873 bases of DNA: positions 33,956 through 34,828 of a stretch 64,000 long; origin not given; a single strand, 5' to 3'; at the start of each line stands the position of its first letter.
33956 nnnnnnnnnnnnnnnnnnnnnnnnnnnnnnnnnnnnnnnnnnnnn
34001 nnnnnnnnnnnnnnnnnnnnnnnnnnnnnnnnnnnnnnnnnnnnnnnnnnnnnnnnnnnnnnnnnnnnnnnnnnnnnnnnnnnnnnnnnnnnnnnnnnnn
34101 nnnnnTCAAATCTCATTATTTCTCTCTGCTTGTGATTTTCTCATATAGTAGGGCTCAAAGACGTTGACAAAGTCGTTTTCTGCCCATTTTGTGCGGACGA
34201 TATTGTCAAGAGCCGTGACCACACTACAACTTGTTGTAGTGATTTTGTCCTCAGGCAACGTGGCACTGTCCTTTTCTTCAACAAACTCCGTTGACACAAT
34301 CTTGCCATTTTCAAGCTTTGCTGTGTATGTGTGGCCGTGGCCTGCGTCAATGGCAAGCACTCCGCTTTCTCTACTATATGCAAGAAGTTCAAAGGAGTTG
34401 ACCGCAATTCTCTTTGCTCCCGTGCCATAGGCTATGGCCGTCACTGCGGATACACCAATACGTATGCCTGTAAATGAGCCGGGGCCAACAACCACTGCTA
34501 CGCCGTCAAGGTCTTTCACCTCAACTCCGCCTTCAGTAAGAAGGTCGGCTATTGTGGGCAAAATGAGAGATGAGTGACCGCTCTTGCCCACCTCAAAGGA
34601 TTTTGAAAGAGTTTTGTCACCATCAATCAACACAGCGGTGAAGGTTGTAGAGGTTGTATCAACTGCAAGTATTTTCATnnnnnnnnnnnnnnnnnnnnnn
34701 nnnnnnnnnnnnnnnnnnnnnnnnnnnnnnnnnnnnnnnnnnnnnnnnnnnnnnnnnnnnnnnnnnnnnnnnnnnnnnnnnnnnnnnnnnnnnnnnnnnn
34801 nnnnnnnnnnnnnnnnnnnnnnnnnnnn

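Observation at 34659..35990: FMN riboswitch controlling an in-frame RibU-TsaE fusion at the head of the t6A operon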

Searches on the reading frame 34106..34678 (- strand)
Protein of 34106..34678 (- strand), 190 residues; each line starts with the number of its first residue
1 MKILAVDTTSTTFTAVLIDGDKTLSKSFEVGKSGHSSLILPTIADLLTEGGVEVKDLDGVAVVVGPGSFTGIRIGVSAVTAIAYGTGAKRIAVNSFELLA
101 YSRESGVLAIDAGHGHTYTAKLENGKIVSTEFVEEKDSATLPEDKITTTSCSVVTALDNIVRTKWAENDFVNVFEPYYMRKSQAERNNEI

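Call 4: search_protein_families(library=pfam, proteins=[window:34106-34678:-], max_evalue=0.01)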
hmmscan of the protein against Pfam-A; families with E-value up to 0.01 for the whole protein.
window:34106-34678:- (190 aa): 1 family
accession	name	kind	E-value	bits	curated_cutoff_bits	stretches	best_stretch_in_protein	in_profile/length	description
PF00814.31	TsaD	-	1.2e-21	78.1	24.8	1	33-125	27-129/264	tRNA N6-adenosine threonylcarbamoyltransferase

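Call 5: search_protein_families(library=ncbifam, proteins=[window:34106-34678:-], max_evalue=0.01)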
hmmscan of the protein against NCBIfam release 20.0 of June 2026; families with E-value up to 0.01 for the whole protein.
window:34106-34678:- (190 aa): 3 families
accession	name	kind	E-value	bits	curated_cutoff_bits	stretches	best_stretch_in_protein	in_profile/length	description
TIGR03725.1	T6A_YeaZ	equivalog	1e-34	120.4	69.3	1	3-144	1-150/212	tRNA (adenosine(37)-N6)-threonylcarbamoyltransferase complex dimerization subunit type 1 TsaB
TIGR03723.1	T6A_TsaD_YgjD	equivalog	1.5e-07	30.8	296.1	1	32-97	46-111/314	tRNA (adenosine(37)-N6)-threonylcarbamoyltransferase complex transferase subunit TsaD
TIGR03722.2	arch_KAE1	equivalog_domain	0.00058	19.1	375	1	35-94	46-105/323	KEOPS complex N(6)-L-threonylcarbamoyladenine synthase Kae1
